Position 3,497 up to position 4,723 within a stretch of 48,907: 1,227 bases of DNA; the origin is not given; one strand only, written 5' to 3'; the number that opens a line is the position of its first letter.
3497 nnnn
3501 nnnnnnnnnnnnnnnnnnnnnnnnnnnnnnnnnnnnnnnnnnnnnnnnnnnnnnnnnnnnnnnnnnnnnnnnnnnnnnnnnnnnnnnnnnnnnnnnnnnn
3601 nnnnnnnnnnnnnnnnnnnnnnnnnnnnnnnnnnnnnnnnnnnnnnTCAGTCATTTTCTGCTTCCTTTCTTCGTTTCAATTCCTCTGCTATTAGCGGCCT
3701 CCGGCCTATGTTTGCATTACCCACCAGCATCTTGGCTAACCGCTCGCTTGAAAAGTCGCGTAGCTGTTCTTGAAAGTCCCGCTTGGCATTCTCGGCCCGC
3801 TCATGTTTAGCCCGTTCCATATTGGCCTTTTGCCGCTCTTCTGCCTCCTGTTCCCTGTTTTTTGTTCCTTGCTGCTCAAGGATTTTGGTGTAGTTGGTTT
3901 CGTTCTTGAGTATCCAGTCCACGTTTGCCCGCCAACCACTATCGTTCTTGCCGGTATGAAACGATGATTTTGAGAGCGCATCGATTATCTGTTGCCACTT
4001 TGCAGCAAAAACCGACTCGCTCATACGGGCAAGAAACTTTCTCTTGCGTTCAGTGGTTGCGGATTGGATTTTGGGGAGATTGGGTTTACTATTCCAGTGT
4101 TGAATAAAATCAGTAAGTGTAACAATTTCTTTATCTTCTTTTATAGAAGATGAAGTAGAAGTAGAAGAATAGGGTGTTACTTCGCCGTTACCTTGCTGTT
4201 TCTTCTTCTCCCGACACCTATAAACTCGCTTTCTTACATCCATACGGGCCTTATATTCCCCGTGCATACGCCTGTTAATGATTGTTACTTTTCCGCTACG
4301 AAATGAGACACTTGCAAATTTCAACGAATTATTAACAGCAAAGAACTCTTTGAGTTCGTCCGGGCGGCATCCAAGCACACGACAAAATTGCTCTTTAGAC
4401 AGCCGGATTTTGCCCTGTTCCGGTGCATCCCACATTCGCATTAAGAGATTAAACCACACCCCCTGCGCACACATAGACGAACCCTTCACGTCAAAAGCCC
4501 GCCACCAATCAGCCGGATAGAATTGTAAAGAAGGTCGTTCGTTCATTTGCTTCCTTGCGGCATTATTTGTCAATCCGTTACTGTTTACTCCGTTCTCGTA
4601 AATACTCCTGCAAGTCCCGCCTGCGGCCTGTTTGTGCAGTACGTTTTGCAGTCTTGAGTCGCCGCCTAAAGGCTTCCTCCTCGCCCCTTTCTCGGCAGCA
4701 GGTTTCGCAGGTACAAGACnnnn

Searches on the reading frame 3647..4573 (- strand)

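Call 11: search_protein_families(library=pfam, proteins=[window:3647-4573:-], max_evalue=0.01)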
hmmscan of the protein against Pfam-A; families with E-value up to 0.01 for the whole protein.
window:3647-4573:- (308 aa): 0 families

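Call 12: search_protein_families(library=phrogs, proteins=[window:3647-4573:-], max_evalue=0.001)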
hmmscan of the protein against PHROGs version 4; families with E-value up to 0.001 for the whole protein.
window:3647-4573:- (308 aa): 3 families
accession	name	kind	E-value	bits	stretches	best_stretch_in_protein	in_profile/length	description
phrog_10469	-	DNA, RNA and nucleotide metabolism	6e-15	56.3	1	143-252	178-287/305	DnaD-like helicase loader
phrog_345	-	DNA, RNA and nucleotide metabolism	4.7e-13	50.5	1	123-234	167-287/297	replication initiation O-like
phrog_19658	-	DNA, RNA and nucleotide metabolism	1e-10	42.6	1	123-267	130-278/283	replication initiation protein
